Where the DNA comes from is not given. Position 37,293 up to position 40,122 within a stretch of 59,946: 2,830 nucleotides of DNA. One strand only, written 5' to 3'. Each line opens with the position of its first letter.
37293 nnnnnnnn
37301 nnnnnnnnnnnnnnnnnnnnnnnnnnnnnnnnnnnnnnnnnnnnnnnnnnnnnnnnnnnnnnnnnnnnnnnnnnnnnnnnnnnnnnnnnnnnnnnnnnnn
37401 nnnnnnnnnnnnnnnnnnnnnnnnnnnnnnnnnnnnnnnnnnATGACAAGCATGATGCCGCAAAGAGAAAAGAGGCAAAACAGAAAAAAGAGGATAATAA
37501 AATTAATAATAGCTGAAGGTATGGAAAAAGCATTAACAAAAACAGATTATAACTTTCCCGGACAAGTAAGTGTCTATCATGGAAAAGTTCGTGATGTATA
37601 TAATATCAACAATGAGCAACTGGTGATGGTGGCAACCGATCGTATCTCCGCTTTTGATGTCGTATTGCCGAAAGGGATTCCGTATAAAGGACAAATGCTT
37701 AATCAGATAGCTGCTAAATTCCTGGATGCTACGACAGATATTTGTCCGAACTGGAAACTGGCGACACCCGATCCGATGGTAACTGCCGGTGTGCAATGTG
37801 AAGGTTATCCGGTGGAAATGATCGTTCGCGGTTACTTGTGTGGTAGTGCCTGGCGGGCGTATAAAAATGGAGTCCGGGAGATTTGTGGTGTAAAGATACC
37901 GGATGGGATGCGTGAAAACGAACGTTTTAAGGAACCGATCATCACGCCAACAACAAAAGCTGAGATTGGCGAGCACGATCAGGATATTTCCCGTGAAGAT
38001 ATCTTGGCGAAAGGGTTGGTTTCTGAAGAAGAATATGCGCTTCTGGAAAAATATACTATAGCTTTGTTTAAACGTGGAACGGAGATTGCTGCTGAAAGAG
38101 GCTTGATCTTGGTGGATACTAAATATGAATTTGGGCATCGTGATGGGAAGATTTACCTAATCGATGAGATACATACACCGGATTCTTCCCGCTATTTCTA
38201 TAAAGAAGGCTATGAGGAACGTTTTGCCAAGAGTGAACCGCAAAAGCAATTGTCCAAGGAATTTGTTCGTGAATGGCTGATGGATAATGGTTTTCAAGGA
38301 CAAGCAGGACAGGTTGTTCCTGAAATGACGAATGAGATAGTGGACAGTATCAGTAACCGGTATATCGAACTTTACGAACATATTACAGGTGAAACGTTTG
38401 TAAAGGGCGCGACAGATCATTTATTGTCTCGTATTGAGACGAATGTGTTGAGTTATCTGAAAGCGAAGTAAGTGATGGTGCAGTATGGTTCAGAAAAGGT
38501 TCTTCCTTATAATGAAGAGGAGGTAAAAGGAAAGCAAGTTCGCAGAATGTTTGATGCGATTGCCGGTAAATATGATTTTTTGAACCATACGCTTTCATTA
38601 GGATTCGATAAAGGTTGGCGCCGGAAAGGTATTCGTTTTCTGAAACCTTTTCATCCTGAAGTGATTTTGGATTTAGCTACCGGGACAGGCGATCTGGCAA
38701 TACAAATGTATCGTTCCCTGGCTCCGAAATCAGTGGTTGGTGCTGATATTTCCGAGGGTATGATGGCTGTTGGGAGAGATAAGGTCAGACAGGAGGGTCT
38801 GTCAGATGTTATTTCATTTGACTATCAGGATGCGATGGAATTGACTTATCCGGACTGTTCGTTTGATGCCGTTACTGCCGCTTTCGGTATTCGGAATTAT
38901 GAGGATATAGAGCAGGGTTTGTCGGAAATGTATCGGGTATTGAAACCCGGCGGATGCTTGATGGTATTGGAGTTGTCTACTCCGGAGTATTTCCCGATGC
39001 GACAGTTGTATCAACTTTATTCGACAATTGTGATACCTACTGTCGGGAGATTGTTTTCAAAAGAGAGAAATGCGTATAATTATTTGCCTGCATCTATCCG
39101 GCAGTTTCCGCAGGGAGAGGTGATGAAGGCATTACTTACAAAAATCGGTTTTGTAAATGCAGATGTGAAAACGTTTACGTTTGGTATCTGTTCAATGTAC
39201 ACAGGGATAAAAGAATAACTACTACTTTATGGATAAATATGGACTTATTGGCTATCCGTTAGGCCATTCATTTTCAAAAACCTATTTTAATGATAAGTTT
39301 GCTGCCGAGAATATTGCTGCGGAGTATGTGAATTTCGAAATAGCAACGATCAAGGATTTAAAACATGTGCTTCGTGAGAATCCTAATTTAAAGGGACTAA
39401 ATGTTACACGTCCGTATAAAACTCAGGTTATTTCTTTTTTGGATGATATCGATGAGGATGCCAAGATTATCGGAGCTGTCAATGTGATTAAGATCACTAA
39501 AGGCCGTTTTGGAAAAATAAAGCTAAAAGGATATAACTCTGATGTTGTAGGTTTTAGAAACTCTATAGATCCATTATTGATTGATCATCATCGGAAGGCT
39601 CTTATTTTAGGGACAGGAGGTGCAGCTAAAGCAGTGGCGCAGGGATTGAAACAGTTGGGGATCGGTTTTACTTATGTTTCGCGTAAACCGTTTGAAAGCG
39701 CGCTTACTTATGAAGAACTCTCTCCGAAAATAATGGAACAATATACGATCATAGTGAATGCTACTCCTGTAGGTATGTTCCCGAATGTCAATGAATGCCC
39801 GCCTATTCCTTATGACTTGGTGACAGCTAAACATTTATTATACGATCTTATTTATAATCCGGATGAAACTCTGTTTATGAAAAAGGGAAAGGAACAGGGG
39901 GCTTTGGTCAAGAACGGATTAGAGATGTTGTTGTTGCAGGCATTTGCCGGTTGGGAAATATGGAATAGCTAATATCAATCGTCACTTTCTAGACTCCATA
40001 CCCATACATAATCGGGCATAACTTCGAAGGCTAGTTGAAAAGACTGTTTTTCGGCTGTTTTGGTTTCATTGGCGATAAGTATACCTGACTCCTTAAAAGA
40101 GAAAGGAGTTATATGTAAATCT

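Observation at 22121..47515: Recurrent architecture: four sequence-unrelated arrays, each 4 units x ~22 bp = 88 bp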

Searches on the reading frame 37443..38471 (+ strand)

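Call 71: search_protein_families(library=pfam, proteins=[window:37443-38471:+], max_evalue=0.000001)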
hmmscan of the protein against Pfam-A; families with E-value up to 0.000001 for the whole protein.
window:37443-38471:+ (342 aa): 1 family
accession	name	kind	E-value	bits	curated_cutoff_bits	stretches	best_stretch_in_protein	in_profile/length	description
PF01259.24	SAICAR_synt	-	9.5e-70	235.4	20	1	44-287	2-229/233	SAICAR synthetase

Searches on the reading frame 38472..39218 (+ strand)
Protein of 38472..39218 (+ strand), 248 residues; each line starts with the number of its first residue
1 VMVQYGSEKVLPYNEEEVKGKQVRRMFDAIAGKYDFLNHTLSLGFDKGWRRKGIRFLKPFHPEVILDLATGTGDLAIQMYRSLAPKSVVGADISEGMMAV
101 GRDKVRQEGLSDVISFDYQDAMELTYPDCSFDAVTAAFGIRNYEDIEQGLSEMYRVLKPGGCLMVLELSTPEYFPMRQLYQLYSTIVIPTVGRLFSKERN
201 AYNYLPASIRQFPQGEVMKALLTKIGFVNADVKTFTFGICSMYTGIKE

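Call 71: search_protein_families(library=pfam, proteins=[window:38472-39218:+], max_evalue=0.000001)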
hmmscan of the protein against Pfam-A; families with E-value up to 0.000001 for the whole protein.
window:38472-39218:+ (248 aa): 6 families
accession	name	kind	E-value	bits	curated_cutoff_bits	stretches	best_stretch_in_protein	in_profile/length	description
PF01209.24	Ubie_methyltran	-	6.6e-67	225.7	20.1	1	17-247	3-233/233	ubiE/COQ5 methyltransferase family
PF13649.12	Methyltransf_25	-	1.2e-21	77.6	27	1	65-161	1-97/97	Methyltransferase domain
PF08241.18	Methyltransf_11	-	7.4e-19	68.6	21.2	1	66-164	1-94/95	Methyltransferase domain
PF13847.12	Methyltransf_31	-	7.4e-16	58.6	27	1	64-177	6-120/145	Methyltransferase domain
PF08242.18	Methyltransf_12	-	5e-13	50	30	1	66-163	1-98/98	Methyltransferase domain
PF13489.12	Methyltransf_23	-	4.9e-09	36.6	27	1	49-197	9-147/164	Methyltransferase domain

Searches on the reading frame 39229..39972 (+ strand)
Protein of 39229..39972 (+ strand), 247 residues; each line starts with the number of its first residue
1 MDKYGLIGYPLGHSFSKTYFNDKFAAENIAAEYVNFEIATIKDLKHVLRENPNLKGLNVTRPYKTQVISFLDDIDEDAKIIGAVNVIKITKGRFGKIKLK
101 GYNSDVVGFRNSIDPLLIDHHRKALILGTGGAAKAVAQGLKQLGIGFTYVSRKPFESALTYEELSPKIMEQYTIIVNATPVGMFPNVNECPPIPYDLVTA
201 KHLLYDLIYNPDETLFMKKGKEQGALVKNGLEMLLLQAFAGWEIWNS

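Call 71: search_protein_families(library=pfam, proteins=[window:39229-39972:+], max_evalue=0.000001)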
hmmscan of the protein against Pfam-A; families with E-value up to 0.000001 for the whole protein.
window:39229-39972:+ (247 aa): 1 family
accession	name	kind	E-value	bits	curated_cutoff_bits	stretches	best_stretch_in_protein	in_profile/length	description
PF08501.16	Shikimate_dh_N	-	5.1e-23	81.5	27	1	6-87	1-83/83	Shikimate dehydrogenase substrate binding domain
